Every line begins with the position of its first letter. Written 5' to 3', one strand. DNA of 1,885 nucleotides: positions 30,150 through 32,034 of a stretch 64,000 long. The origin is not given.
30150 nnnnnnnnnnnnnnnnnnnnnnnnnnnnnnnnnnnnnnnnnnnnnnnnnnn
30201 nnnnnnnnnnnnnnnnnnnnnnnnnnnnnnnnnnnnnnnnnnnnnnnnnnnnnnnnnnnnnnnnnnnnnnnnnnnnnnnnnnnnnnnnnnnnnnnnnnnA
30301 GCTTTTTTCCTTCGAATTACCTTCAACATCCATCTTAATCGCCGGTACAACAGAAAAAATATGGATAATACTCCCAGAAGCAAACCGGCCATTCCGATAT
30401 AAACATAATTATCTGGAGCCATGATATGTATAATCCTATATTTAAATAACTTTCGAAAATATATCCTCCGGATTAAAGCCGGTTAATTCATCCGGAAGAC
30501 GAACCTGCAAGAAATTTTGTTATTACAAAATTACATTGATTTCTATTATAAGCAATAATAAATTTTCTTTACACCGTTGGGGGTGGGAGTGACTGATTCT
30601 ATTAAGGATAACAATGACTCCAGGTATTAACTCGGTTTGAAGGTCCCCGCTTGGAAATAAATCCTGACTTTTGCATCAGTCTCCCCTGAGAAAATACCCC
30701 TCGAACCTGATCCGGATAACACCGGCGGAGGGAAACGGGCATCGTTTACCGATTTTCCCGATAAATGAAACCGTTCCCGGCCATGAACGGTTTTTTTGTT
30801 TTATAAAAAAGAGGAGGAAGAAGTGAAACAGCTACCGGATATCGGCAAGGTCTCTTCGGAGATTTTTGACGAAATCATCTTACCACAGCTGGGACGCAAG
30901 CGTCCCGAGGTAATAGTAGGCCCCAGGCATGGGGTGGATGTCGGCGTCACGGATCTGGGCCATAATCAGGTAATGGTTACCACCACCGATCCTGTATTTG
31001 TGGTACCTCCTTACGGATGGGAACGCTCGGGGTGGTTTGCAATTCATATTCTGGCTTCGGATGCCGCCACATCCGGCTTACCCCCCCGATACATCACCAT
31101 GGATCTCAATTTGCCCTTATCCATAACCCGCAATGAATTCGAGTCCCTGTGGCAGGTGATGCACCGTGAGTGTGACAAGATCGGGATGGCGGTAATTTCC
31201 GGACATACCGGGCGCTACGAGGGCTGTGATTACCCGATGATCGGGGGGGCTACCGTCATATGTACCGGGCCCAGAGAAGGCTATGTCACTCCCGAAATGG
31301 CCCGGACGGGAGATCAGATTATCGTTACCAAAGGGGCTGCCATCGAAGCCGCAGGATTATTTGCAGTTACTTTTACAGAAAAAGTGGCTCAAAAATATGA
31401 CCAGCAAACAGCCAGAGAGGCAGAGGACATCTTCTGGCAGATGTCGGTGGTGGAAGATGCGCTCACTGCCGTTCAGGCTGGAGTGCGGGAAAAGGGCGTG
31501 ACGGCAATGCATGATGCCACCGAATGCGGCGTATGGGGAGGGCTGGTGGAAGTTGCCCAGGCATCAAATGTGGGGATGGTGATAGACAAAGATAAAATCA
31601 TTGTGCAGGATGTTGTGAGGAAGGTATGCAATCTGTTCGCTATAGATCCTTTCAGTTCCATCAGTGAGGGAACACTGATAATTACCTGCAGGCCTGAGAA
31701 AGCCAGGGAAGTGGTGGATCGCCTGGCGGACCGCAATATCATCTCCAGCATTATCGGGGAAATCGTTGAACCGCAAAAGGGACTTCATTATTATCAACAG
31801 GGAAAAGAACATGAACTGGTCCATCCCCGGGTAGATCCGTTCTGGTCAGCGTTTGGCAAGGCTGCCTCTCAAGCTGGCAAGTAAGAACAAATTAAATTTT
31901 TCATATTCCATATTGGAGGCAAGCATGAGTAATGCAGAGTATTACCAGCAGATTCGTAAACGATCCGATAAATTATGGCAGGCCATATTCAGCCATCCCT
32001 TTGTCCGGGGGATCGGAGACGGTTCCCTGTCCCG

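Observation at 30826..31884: Uncharacterised PurM-like protein as the first riboswitch-controlled gene, alongside a bona fide ThiL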

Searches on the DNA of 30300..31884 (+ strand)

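Call 3: search_rna_families(source=window, start=30300, end=31000, threshold=evalue, max_evalue=10, show_alignments=3)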
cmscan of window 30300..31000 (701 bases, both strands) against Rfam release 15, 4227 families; matches with E-value up to 10: 4.
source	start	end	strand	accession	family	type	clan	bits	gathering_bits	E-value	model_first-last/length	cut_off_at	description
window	30641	30751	+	RF00059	TPP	Cis-reg; riboswitch;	-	36.4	54.3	2e-05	1-105/105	no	TPP riboswitch aptamer (THI element)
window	30759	30812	+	RF02433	SpF36_sRNA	Gene; sRNA;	-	19.2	48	7.8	1-51/51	no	Streptococcus sRNA SpF36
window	30375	30480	+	RF02120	FTX_2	Gene; lncRNA;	-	17.5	48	0.91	1-97/97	no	FTX transcript, XIST regulator conserved region 2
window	30758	30845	-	RF00125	IS128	Gene; sRNA;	-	14.9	80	2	117-203/209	no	IS128 RNA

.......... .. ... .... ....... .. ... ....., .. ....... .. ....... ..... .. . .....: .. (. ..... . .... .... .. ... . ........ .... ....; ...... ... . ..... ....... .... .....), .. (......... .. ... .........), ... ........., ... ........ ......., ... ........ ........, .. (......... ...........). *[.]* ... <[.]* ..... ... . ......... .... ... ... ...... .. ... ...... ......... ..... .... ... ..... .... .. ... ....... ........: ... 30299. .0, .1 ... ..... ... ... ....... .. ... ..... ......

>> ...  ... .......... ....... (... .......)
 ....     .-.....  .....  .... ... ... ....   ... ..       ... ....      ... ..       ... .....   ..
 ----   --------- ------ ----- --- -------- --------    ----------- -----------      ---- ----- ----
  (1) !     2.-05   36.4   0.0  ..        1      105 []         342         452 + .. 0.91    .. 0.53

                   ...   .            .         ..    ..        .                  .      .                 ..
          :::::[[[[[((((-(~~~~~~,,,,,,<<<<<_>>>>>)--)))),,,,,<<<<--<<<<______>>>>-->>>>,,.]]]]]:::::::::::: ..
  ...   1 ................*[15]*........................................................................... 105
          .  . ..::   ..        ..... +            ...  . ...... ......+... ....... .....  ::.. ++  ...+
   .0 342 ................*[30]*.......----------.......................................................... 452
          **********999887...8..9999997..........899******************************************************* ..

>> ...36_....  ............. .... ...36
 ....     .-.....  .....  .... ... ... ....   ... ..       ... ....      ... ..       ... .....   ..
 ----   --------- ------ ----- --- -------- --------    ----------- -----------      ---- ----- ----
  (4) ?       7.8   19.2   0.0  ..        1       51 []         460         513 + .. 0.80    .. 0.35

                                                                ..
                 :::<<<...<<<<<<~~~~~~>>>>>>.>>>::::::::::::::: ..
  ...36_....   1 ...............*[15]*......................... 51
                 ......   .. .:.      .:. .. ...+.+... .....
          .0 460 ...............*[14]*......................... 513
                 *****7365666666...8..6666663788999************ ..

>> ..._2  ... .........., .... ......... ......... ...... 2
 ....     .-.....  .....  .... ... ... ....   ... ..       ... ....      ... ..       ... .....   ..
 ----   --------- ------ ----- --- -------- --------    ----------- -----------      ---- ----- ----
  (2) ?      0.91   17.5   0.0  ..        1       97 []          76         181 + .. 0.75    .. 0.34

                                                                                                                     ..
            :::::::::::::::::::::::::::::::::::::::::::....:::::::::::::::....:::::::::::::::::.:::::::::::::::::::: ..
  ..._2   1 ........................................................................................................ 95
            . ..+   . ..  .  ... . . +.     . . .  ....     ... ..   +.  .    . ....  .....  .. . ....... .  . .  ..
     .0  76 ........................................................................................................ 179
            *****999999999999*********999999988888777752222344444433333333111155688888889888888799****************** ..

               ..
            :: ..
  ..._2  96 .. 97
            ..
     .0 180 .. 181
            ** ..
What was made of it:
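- Checked: A focused scan gives 36.4 bits against a 54.3 cut-off (E 2e-5 in 701 nt) at 30641-30751, with an aberrant 5' (P2/P3) half (call 3).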

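Call 53: search_rna_families(sources=[L102, L105, L107, L113, L118, L131, L132, L138, L149, L150, L031, L026, L007, L010, L064, L077, L004, L040, L059, L037], threshold=gathering)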
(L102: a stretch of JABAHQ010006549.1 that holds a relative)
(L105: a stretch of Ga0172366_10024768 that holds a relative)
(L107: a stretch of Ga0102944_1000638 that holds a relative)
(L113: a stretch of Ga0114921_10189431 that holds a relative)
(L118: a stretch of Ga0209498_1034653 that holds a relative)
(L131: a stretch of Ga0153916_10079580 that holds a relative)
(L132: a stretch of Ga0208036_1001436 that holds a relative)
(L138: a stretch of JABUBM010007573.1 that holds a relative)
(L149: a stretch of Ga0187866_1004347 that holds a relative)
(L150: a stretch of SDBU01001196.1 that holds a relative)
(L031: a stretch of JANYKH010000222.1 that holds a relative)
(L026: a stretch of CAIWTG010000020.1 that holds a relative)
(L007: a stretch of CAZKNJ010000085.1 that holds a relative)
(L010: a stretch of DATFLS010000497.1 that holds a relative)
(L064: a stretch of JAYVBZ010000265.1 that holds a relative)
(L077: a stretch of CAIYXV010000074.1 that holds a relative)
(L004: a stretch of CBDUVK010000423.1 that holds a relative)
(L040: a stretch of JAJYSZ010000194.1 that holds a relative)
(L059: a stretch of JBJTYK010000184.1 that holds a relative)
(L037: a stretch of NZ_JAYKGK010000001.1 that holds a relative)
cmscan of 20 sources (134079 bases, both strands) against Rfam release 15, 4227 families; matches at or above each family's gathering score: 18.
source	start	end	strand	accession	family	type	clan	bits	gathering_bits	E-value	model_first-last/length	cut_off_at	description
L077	6062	6472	-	RF00023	tmRNA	Gene;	CL00001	156.5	47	2e-61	1-374/374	no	transfer-messenger RNA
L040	1150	1253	+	RF00059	TPP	Cis-reg; riboswitch;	-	76.4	54.3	5.7e-13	1-105/105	no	TPP riboswitch aptamer (THI element)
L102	3254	3353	+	RF00059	TPP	Cis-reg; riboswitch;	-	74.1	54.3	2.1e-12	1-105/105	no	TPP riboswitch aptamer (THI element)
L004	1185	1281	+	RF00059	TPP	Cis-reg; riboswitch;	-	73.8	54.3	2.5e-12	1-105/105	no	TPP riboswitch aptamer (THI element)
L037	8494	8609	+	RF00059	TPP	Cis-reg; riboswitch;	-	73.6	54.3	2.7e-12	1-105/105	no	TPP riboswitch aptamer (THI element)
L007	2378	2491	+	RF00059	TPP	Cis-reg; riboswitch;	-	72.5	54.3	5.1e-12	1-105/105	no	TPP riboswitch aptamer (THI element)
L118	1443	1544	+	RF00059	TPP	Cis-reg; riboswitch;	-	70.8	54.3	1.4e-11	1-105/105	no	TPP riboswitch aptamer (THI element)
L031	3011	3114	+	RF00059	TPP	Cis-reg; riboswitch;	-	69.8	54.3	2.3e-11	1-105/105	no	TPP riboswitch aptamer (THI element)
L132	814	919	+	RF00059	TPP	Cis-reg; riboswitch;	-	67.9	54.3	7e-11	1-105/105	no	TPP riboswitch aptamer (THI element)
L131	557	663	+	RF00059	TPP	Cis-reg; riboswitch;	-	66.1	54.3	1.9e-10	1-105/105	no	TPP riboswitch aptamer (THI element)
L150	233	333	+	RF00059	TPP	Cis-reg; riboswitch;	-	65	54.3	3.5e-10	1-105/105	no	TPP riboswitch aptamer (THI element)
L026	1313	1423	+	RF00059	TPP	Cis-reg; riboswitch;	-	64.5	54.3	4.9e-10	1-105/105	no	TPP riboswitch aptamer (THI element)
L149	2569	2678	+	RF00059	TPP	Cis-reg; riboswitch;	-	63.4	54.3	8.7e-10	1-105/105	no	TPP riboswitch aptamer (THI element)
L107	2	104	+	RF00059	TPP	Cis-reg; riboswitch;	-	63.2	54.3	9.9e-10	1-105/105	no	TPP riboswitch aptamer (THI element)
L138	85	185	+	RF00059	TPP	Cis-reg; riboswitch;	-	62.8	54.3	1.3e-09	1-105/105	no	TPP riboswitch aptamer (THI element)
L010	3532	3632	+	RF00059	TPP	Cis-reg; riboswitch;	-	58.9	54.3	1.1e-08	1-105/105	no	TPP riboswitch aptamer (THI element)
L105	1824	1996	+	RF00059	TPP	Cis-reg; riboswitch;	-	56.2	54.3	5.2e-08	1-105/105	no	TPP riboswitch aptamer (THI element)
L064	42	154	+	RF00059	TPP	Cis-reg; riboswitch;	-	55.4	54.3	8e-08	1-105/105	no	TPP riboswitch aptamer (THI element)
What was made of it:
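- Rfam confirms 17 of 20 sampled loci at 55-76 bits (call 53).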
